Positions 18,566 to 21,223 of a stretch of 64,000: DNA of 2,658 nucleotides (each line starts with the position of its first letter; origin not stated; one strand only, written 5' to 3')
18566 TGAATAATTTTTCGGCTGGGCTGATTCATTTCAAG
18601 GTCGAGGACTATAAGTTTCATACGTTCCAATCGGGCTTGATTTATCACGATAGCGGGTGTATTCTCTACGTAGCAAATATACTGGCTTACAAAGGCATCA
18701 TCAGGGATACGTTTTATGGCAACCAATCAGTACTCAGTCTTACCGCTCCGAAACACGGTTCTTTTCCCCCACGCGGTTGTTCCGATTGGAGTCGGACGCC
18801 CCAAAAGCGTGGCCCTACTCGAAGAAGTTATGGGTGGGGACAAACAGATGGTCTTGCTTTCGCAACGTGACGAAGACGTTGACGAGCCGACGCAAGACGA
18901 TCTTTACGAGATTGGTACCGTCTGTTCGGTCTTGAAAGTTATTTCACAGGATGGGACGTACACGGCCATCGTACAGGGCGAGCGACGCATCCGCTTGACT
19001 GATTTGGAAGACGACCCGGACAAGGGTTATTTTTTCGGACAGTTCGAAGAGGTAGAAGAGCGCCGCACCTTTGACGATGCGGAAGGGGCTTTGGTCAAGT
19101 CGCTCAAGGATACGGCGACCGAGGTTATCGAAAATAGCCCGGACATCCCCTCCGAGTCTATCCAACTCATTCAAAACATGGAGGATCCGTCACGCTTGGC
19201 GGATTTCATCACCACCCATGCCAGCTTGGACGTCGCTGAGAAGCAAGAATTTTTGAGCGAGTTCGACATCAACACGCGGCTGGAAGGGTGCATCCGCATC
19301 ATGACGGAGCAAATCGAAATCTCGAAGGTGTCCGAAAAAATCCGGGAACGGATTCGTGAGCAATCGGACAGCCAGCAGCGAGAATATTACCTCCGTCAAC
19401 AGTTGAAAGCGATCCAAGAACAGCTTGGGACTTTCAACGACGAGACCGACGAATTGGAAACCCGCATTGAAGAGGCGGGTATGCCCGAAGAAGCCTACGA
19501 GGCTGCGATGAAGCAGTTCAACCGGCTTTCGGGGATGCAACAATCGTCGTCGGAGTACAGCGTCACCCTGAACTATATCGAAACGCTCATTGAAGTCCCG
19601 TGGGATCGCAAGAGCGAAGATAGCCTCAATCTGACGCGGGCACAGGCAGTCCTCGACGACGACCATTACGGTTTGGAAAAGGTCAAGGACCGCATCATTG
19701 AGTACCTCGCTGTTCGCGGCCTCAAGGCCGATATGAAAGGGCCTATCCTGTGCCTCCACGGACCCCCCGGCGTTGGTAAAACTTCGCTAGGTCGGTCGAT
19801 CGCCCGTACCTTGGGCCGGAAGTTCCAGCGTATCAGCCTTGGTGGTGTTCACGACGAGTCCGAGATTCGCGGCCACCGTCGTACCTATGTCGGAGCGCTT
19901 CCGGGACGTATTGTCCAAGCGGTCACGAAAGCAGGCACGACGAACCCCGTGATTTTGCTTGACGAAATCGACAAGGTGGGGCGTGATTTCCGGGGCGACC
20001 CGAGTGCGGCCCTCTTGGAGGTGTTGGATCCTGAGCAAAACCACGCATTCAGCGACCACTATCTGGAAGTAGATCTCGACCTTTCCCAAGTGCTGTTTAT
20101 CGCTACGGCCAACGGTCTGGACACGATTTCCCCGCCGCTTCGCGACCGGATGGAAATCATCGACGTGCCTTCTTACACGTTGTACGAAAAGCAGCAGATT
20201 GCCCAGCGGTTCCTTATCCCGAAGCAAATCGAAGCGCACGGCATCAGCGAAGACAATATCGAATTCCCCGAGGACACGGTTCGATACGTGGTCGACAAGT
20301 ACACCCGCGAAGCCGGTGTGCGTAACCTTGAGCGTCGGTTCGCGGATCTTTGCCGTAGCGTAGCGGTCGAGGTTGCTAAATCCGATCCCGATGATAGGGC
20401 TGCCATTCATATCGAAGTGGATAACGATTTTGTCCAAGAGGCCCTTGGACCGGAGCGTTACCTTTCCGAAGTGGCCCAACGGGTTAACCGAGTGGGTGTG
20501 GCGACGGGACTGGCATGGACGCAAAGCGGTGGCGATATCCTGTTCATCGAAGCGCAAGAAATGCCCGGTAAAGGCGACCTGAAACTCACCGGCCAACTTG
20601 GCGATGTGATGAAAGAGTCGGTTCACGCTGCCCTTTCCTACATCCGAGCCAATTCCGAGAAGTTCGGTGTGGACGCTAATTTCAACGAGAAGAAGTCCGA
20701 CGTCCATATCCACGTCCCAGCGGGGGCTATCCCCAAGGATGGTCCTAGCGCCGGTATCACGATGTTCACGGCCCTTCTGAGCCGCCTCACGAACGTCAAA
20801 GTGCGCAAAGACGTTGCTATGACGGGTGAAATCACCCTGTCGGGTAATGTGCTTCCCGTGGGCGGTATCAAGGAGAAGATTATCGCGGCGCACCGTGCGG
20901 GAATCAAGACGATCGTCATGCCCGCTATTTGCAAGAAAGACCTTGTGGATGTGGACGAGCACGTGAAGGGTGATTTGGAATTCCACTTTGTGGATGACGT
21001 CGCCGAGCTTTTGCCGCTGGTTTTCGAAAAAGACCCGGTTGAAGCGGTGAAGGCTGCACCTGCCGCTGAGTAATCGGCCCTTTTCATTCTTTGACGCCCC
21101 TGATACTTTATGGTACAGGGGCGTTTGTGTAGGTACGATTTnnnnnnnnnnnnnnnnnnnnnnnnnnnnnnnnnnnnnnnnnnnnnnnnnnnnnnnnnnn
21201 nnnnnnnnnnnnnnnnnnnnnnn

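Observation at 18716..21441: Phage-borne Lon protease followed by a free-standing six-repeat DnaJ-type zinc-finger protein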

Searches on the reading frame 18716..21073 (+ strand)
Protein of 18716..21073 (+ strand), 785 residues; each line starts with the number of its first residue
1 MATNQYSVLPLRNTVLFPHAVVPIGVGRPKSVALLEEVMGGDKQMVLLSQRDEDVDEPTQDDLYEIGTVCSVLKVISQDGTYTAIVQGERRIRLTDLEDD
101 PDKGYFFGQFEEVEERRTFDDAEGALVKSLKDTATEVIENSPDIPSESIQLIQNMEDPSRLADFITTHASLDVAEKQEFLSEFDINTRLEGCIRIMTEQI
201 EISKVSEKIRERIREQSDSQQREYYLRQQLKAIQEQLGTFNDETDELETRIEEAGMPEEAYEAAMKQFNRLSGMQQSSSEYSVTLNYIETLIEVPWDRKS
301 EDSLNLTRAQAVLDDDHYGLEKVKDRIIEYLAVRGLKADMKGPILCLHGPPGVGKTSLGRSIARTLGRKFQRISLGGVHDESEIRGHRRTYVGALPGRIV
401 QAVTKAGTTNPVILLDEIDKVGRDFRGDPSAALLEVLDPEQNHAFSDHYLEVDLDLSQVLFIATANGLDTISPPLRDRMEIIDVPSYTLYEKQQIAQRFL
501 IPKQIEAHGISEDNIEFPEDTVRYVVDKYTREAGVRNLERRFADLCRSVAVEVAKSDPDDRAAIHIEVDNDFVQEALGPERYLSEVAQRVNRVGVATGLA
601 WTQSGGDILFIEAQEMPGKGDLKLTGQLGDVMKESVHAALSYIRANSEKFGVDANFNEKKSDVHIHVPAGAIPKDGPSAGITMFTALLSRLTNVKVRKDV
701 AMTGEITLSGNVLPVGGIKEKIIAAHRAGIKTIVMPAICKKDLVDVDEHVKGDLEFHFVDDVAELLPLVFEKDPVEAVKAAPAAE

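Call 3: search_protein_families(library=pfam, proteins=[window:18716-21073:+], max_evalue=0.01)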
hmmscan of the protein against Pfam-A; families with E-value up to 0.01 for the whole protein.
window:18716-21073:+ (785 aa): 17 families
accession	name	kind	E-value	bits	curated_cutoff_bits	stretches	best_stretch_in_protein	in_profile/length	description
PF05362.19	Lon_C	-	1.9e-85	286.1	21.1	1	568-769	2-202/205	Lon protease (S16) C-terminal proteolytic domain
PF02190.22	LON_substr_bdg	-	2.9e-49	168.1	28.7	1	7-197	3-199/200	ATP-dependent protease La (LON) substrate-binding domain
PF00004.35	AAA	-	2.1e-25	90.1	21.2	1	345-482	1-126/131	ATPase family associated with various cellular activities (AAA)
PF22667.2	Lon_lid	-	1.4e-18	66.7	27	1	506-557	1-52/57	Lon protease AAA+ ATPase lid domain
PF07728.20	AAA_5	-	7.3e-12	45.9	22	1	345-479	2-139/139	AAA domain (dynein-related subfamily)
PF13541.12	ChlI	-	4.8e-08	33.4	27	1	612-737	2-119/121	Subunit ChlI of Mg-chelatase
PF13191.12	AAA_16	-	1.8e-05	25.7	32.6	1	342-405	24-85/167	AAA ATPase domain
PF07724.20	AAA_2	-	3.5e-05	24.4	27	1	347-466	8-124/166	AAA domain (Cdc48 subfamily)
PF08298.17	AAA_PrkA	-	6e-05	22.7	25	1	313-366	57-109/358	PrkA AAA domain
PF05496.18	RuvB_N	-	8.8e-05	22.7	27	1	316-374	8-65/159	Holliday junction DNA helicase RuvB P-loop domain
PF13401.12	AAA_22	-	0.00017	22.3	27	1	343-421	6-96/130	AAA domain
PF01443.25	Viral_helicase1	-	0.00034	20.9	21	1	347-443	3-98/228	Viral superfamily 1 RNA helicase core domain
PF07726.17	AAA_3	-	0.00056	20.2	27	1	347-468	4-113/131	ATPase family associated with various cellular activities (AAA)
PF24883.2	NPHP3_N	-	0.0024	18.5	24.8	0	341-371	21-51/164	Nephrocystin 3, N-terminal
PF00931.28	NB-ARC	-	0.0048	16.6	23.5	0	322-371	3-50/248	NB-ARC domain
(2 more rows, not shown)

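Call 7: search_dna_similar(query=window:18716-21073:+, collection=phages, mode=protein, max_rows=40)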
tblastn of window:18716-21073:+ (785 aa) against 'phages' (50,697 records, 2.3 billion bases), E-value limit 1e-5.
Records with a match: 13; places in all: 13; records where one place covers at least 80% of the query: 7.
Best place of each record, by identity: <60% 13.
By first word of the organism name: Bacteriophage 7; Escherichia 3; Acinetobacter 2; Moraxella 1.
By host as written in the record: - 9; Escherichia coli ATCC 25922 2; Moraxella catarrhalis 1; Escherichia coli O157:H7 ATCC 43895 1.
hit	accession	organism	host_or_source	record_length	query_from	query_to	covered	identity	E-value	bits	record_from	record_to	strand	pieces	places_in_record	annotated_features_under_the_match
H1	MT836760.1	Bacteriophage sp.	human fecal samples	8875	8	771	97%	45.7%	0e+0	639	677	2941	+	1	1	record has no annotation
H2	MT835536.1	Bacteriophage sp.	human fecal samples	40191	9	770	97%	43.1%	0e+0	639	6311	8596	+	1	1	record has no annotation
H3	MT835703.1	Bacteriophage sp.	human fecal samples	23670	8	762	96%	42.3%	4e-180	578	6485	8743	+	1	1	record has no annotation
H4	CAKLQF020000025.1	Acinetobacter phage MD-2021a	not known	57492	7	770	97%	41.4%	0e+0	614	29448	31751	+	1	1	lon: DNA-binding ATP-dependent protease La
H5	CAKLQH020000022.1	Acinetobacter phage MD-2021a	not known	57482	7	770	97%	41.4%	0e+0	614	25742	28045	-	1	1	lon: DNA-binding ATP-dependent protease La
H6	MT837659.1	Bacteriophage sp.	human fecal samples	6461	8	765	97%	41.6%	2e-180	573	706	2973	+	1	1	record has no annotation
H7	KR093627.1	Moraxella phage Mcat3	Moraxella catarrhalis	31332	5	770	98%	41.1%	0e+0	596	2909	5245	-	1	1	hypothetical protein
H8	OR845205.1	Escherichia phage EC22.5-2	Escherichia coli ATCC 25922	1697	19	582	72%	45.9%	2e-168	502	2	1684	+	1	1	record has no annotation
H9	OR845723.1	Escherichia phage ECO95 1-6-1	Escherichia coli O157:H7 ATCC 43895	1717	8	547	69%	47.5%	3e-135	508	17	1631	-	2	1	record has no annotation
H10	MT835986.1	Bacteriophage sp.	human fecal samples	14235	8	377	47%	35.9%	4e-64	239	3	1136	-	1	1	record has no annotation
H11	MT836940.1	Bacteriophage sp.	human fecal samples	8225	332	743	52%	26.2%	6e-20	101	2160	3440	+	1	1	record has no annotation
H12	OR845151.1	Escherichia phage EC22.5-2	Escherichia coli ATCC 25922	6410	607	771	21%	55.8%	5e-47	187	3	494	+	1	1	record has no annotation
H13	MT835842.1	Bacteriophage sp.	human fecal samples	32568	439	584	19%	44.5%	4e-26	122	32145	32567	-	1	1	record has no annotation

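Call 10: search_protein_families(library=phrogs, proteins=[window:18716-21073:+], max_evalue=0.001)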
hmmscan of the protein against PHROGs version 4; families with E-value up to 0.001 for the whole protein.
window:18716-21073:+ (785 aa): 12 families
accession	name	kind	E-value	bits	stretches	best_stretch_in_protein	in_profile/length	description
phrog_15585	-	unknown function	2.9e-288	959.6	1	5-776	7-776/793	-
phrog_168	-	DNA, RNA and nucleotide metabolism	4.3e-14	53.9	1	336-532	36-199/314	clamp loader of DNA polymerase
phrog_3757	-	unknown function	1.8e-11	45.1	1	277-505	68-274/367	-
phrog_249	-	moron, auxiliary metabolic gene and host takeover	5.5e-07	30.2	1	221-420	25-204/380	porphyrin biosynthesis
phrog_10401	-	other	2.7e-06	27.4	1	341-470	459-569/667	ATPase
phrog_5846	-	DNA, RNA and nucleotide metabolism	7.8e-06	26.4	0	344-378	40-77/380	clamp loader of DNA polymerase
phrog_11838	-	DNA, RNA and nucleotide metabolism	3.8e-05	24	1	346-439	44-128/420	clamp loader of DNA polymerase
phrog_7485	-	unknown function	0.00044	20.3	1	346-397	231-266/430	-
phrog_16448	-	other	0.00045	19.6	0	323-469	432-572/680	ATPase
phrog_124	-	DNA, RNA and nucleotide metabolism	0.00061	20.3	0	338-366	39-67/382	Sak4-like ssDNA annealing protein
phrog_4871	-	other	0.0007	19.1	1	346-424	500-583/764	ATP-dependent protease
phrog_325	-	DNA, RNA and nucleotide metabolism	0.00071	18.9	1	105-368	269-516/986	Dda-like helicase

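Call 11: find_related_loci(query=window:18716-21073:+, collection=viral_contigs, flank=5000)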
Query window:18716-21073:+ (785 aa) in viral_contigs; peptide patterns used: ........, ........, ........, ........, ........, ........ (x = any residue, [..] = any of these).
2 stretches matched a pattern; 1 encode a relative of the query (tblastn E <= 1e-3); 1 distinct loci.
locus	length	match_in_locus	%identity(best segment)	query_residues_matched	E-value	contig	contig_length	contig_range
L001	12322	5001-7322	76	1-773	0e+0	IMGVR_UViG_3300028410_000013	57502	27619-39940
